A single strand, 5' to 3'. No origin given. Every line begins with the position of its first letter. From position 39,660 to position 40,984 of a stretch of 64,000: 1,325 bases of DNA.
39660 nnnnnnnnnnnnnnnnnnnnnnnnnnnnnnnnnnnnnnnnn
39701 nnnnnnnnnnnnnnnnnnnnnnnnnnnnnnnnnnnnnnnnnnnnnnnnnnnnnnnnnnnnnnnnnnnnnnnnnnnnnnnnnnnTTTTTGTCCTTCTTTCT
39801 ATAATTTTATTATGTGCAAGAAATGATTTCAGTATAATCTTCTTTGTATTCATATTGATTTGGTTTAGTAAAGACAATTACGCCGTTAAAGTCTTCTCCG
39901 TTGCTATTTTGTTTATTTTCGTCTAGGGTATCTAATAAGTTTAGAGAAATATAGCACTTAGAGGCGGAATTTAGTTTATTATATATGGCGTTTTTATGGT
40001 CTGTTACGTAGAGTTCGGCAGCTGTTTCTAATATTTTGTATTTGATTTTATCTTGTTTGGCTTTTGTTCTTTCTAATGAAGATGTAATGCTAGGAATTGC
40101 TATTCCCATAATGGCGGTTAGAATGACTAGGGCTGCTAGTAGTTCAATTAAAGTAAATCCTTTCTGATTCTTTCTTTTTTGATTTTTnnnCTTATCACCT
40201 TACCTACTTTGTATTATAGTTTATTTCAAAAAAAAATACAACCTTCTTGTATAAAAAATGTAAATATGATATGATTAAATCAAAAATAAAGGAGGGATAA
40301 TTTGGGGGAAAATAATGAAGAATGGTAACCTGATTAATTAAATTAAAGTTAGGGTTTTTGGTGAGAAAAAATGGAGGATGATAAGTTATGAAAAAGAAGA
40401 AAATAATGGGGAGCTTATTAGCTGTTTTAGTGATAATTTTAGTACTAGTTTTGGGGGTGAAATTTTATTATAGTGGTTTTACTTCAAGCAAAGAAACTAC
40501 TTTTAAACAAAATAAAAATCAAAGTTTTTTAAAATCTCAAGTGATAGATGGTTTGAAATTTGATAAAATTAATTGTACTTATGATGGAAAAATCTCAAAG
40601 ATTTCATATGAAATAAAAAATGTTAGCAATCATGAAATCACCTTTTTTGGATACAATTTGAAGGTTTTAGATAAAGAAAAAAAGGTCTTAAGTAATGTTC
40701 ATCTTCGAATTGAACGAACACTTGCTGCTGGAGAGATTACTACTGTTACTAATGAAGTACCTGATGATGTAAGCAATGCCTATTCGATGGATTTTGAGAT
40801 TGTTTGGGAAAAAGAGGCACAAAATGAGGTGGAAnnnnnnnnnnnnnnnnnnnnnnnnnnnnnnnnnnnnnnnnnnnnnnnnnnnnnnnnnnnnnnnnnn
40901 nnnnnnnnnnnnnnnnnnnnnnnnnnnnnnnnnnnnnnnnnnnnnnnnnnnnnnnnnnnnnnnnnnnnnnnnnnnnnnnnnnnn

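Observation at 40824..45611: Tandem pair of giant prepilin-leader proteins (834 and 747 aa) with Listeria-Bacteroides repeats and Cys-rich tips, in an orphan pilin locus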

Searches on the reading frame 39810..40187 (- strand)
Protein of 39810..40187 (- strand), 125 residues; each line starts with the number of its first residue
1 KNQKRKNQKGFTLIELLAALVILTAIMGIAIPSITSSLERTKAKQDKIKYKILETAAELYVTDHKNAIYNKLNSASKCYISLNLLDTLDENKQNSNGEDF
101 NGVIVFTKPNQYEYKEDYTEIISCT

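Call 3: search_protein_families(library=pfam, proteins=[window:39810-40187:-], max_evalue=0.1)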
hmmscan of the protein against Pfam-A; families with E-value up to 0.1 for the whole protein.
window:39810-40187:- (125 aa): 3 families
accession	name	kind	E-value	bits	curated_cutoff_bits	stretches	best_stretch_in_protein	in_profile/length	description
PF07963.17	N_methyl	-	1.4e-09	37.5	21.2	1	5-31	1-27/27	Prokaryotic N-terminal methylation motif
PF14221.11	DUF4330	-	0.01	16.5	27.6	1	11-57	14-64/167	Domain of unknown function (DUF4330)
PF13935.11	Ead_Ea22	-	0.044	14.8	27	1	24-99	23-88/139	Ead/Ea22-like protein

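Call 4: search_protein_families(library=ncbifam, proteins=[window:39810-40187:-], max_evalue=0.1)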
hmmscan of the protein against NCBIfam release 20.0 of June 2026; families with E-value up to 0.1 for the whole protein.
window:39810-40187:- (125 aa): 17 families
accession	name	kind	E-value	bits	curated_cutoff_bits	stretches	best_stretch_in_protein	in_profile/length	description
NF041013.1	T4P_ComGE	equivalog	3.3e-11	43.1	49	1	6-65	1-61/83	competence type IV pilus minor pilin ComGE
NF040999.1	pilin_ComGC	equivalog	1.9e-09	37.6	75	1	8-68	1-62/84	competence type IV pilus major pilin ComGC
TIGR01710.1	typeII_sec_gspG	equivalog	1.2e-08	35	88.85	1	9-64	1-56/134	type II secretion system major pseudopilin GspG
TIGR02532.1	IV_pilin_GFxxxE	domain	5.5e-07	29.2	16.3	1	8-31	1-24/24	prepilin-type N-terminal cleavage/methylation domain-containing protein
NF041002.1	pilin_ComGF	equivalog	1.4e-05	25.3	80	1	8-50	1-42/139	competence type IV pilus minor pilin ComGF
NF007862.0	PRK10574.1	equivalog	1.6e-05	25.1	138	1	6-65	2-61/145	prepilin peptidase-dependent pilin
NF041775.1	typeIV_PilA_Myxo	equivalog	5.2e-05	23.3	400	1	8-63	10-65/214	type IV pilin protein PilA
NF038304.1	EPS_HpsC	equivalog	0.00016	21.3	200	1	3-108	15-113/318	hormogonium polysaccharide secretion pseudopilin HpsC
TIGR01708.2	typeII_sec_gspH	equivalog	0.0003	20.8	80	1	8-46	1-39/169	type II secretion system minor pseudopilin GspH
NF040982.1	ComGD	equivalog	0.00079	19.9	70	1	8-45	1-38/139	competence type IV pilus minor pilin ComGD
TIGR01707.1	gspI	equivalog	0.0015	19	44.35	1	10-48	1-39/101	type II secretion system minor pseudopilin GspI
NF007800.0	PRK10506.1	equivalog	0.002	18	158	1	3-34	3-34/163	prepilin peptidase-dependent protein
TIGR02596.1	TIGR02596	subfamily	0.0097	16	70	1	11-41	1-31/196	Verru_Chthon cassette protein D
NF007848.0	PRK10557.1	equivalog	0.024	14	120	1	2-45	4-46/192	prepilin peptidase-dependent protein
TIGR02599.1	TIGR02599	subfamily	0.036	13.3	256.5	1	10-46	1-40/361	Verru_Chthon cassette protein C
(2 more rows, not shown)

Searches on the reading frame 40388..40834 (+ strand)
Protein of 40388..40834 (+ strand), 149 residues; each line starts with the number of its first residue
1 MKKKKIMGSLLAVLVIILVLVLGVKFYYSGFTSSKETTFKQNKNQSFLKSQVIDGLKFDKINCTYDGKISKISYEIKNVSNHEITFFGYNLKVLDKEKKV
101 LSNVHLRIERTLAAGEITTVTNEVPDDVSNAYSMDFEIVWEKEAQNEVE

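Call 3: search_protein_families(library=pfam, proteins=[window:40388-40834:+], max_evalue=0.1)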
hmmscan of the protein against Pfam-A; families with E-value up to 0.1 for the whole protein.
window:40388-40834:+ (149 aa): 1 family
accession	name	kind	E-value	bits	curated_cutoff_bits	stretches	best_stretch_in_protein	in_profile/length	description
PF10717.14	ODV-E18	-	0.082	13.2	28.1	0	9-47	29-65/87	Occlusion-derived virus envelope protein ODV-E18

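Call 4: search_protein_families(library=ncbifam, proteins=[window:40388-40834:+], max_evalue=0.1)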
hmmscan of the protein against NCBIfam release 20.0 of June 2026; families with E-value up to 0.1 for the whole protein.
window:40388-40834:+ (149 aa): 2 families
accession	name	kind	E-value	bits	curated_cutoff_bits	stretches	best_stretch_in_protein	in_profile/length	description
NF042931.1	SAG1386_EF1546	equivalog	0.034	14.2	80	1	6-47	30-71/158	SAG1386/EF1546 family surface-associated protein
NF005826.1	PRK07718.1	equivalog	0.051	13.5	140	1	1-42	1-46/143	flagellar basal body-associated protein FliL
